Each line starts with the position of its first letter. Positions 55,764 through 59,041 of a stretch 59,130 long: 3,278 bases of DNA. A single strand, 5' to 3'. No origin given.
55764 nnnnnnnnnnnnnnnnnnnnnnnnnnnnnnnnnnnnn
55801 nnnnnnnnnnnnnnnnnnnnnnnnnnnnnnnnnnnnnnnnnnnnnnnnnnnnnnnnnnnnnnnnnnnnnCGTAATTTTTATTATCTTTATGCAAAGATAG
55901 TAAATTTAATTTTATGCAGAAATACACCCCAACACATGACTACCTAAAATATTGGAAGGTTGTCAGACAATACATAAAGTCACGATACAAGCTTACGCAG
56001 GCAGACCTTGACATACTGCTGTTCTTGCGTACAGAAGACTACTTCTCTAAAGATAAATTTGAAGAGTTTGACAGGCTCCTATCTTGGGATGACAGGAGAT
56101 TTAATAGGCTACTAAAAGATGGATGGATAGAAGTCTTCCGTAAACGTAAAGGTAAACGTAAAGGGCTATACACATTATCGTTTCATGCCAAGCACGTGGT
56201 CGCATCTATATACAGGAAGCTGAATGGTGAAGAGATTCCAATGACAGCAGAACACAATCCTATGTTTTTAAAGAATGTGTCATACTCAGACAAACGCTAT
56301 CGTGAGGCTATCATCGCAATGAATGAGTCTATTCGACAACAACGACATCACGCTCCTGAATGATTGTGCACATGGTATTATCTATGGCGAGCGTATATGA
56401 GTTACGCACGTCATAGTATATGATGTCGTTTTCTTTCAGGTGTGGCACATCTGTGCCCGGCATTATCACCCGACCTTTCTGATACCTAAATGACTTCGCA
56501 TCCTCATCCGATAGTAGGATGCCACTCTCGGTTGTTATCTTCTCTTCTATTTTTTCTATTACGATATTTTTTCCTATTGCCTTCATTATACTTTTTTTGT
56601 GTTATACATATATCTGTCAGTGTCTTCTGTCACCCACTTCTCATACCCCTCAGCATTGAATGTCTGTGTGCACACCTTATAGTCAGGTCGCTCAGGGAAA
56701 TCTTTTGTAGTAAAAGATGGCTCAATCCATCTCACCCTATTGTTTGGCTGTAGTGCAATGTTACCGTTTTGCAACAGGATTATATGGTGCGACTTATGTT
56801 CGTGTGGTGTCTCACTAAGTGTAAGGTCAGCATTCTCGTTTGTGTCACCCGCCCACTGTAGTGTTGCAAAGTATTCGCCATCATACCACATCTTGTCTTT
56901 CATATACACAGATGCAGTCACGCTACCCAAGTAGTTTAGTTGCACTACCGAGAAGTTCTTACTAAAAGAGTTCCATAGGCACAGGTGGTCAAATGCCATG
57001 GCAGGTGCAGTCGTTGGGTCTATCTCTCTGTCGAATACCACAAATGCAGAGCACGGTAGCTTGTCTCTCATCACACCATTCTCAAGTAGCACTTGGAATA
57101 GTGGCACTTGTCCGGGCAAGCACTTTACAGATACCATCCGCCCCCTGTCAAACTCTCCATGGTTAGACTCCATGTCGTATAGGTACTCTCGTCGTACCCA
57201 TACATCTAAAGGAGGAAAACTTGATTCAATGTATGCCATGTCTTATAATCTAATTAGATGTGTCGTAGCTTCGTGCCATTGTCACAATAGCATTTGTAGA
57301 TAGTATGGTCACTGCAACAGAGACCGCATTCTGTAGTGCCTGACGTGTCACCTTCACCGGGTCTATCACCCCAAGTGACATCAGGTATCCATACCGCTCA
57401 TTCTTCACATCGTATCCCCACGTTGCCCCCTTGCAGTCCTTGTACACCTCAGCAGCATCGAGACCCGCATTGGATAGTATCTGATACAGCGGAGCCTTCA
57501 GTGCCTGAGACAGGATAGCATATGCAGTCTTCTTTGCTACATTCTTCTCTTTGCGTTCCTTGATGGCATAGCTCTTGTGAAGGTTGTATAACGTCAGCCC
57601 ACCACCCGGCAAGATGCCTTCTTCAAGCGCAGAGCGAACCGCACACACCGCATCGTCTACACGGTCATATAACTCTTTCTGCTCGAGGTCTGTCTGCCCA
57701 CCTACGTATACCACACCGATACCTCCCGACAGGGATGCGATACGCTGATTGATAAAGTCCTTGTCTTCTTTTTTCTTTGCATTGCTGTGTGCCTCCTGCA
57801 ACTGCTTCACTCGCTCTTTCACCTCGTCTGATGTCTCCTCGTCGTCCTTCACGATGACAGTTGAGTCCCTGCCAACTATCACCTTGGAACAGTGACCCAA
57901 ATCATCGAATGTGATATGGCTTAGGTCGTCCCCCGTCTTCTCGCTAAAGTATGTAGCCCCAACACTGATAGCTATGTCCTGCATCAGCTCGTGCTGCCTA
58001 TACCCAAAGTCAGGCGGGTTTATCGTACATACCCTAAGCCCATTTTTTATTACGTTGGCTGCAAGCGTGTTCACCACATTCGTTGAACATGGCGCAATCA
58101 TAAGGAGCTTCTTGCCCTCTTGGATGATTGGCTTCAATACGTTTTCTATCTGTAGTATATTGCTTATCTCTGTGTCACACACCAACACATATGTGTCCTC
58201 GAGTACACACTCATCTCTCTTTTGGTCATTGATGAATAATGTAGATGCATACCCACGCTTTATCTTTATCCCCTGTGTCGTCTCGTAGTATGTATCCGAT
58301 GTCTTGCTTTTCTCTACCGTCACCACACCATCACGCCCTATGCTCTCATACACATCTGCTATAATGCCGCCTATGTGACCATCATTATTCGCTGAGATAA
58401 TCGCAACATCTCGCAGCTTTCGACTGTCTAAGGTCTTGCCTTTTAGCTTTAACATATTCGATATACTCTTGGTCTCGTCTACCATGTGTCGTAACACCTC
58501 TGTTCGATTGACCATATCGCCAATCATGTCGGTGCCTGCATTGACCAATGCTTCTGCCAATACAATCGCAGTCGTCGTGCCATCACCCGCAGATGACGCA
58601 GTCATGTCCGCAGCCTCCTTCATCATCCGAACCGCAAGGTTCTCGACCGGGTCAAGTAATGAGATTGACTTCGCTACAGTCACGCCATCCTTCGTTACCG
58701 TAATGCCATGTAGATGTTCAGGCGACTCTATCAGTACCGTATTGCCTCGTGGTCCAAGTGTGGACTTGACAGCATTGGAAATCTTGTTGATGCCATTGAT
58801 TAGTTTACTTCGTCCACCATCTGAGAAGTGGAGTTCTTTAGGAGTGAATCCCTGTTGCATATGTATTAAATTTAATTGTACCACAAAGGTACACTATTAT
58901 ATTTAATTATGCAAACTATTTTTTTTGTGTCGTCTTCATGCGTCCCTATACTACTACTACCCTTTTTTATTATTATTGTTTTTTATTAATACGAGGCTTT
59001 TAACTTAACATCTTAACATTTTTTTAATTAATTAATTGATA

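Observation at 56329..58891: Phage-encoded GroEL plus GroES with an unknown 217-aa gene between them, under its own promoter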

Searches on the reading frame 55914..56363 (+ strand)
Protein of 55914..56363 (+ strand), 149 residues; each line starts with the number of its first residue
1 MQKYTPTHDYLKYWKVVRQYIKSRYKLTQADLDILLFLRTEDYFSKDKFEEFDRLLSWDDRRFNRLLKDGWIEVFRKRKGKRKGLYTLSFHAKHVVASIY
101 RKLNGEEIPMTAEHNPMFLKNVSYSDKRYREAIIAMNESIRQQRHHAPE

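Call 3: search_protein_families(library=pfam, proteins=[window:55914-56363:+], max_evalue=0.1)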
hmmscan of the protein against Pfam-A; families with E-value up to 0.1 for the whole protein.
window:55914-56363:+ (149 aa): 0 families

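Call 4: search_protein_families(library=phrogs, proteins=[window:55914-56363:+], max_evalue=0.01)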
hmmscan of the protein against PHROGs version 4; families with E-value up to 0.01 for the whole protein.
window:55914-56363:+ (149 aa): 2 families
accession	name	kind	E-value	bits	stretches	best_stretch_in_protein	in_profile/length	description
phrog_17028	-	unknown function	4.4e-12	46.9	1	7-137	63-193/208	-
phrog_12817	-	transcription regulation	0.00039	21.4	1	17-106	61-150/151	transcriptional regulator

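Call 13: search_protein_families(library=ncbifam, proteins=[window:55914-56363:+], max_evalue=0.1)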
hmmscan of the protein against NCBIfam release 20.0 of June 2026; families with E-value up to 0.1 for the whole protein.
window:55914-56363:+ (149 aa): 2 families
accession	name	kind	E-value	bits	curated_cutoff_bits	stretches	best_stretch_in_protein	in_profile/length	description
TIGR01889.1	Staph_reg_Sar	paralog_domain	0.00016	21.9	62.6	1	10-103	6-104/109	staphylococcal accessory regulator family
TIGR03952.1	metzin_BF0631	equivalog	0.059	12.4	208.1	1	5-50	271-314/351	zinc-dependent metalloproteinase lipoprotein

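Call 91: search_protein_families(library=padloc, proteins=[window:55914-56363:+], max_evalue=0.01)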
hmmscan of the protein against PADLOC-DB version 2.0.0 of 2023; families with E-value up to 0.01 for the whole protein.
window:55914-56363:+ (149 aa): 0 families

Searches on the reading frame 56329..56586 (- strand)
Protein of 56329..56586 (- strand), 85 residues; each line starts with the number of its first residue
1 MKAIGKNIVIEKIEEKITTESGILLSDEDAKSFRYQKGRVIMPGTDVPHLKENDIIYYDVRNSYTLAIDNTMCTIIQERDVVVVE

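Call 3: search_protein_families(library=pfam, proteins=[window:56329-56586:-], max_evalue=0.1)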
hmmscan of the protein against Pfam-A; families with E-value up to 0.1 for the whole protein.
window:56329-56586:- (85 aa): 2 families
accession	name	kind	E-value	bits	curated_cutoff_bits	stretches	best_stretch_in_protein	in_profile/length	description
PF00166.26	Cpn10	-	3.9e-10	40.1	21.1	1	2-83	3-91/93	Chaperonin 10 Kd subunit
PF11605.14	Vps36_ESCRT-II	-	0.0094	16.5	24.1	1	9-43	9-43/92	Vacuolar protein sorting protein 36 Vps36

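Call 4: search_protein_families(library=phrogs, proteins=[window:56329-56586:-], max_evalue=0.01)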
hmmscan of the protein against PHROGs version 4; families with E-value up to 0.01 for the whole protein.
window:56329-56586:- (85 aa): 1 family
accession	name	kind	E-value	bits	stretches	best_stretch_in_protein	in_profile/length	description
phrog_3188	-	other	2.2e-13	50.8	1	1-84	3-93/96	co-chaperonin GroES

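Call 13: search_protein_families(library=ncbifam, proteins=[window:56329-56586:-], max_evalue=0.1)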
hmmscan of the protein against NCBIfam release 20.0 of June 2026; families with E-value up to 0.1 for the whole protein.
window:56329-56586:- (85 aa): 10 families
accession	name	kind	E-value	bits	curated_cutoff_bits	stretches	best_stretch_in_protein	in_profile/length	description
NF001537.0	PRK00364.3-3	equivalog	7.2e-08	32.6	109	1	2-82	4-82/86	co-chaperone GroES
NF001534.0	PRK00364.2-5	equivalog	6e-07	29.4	120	1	1-84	2-92/94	co-chaperone GroES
NF001532.0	PRK00364.2-3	equivalog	8.3e-07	29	130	1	1-84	2-92/94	co-chaperone GroES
NF001533.0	PRK00364.2-4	subfamily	6e-05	23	99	1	2-84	7-96/98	co-chaperone GroES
NF001539.0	PRK00364.3-5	equivalog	0.00053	20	122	1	2-83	4-87/91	co-chaperone GroES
NF001531.0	PRK00364.2-2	subfamily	0.0017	18.3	96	1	2-83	4-91/94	co-chaperone GroES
NF001530.0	PRK00364.1-6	equivalog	0.0075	16.1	136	1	2-45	12-53/104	co-chaperone GroES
NF001527.0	PRK00364.1-2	subfamily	0.01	16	120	1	6-47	8-47/96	co-chaperone GroES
NF011106.0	PRK14533.1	equivalog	0.01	15.7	128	1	2-82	4-86/91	co-chaperonin GroES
NF001535.0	PRK00364.3-1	equivalog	0.018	15.2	215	1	2-81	4-85/118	co-chaperone GroES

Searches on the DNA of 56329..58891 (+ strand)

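Call 5: search_dna_similar(query=window:56329-58891:+, collection=phages, mode=distant, max_rows=30)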
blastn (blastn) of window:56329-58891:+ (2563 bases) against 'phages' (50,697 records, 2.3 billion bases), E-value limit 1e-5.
Records with a match: 1; places in all: 1; records where one place covers at least 80% of the query: 0.
Best place of each record, by identity: 60-80% 1.
By first word of the organism name: Caudoviricetes 1.
By host as written in the record: - 1.
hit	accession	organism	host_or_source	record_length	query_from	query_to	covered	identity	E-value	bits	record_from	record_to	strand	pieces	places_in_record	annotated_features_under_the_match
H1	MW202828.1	Caudoviricetes sp.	Manatee Spring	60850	1301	2445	31%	70.7%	1e-60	378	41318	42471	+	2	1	groeL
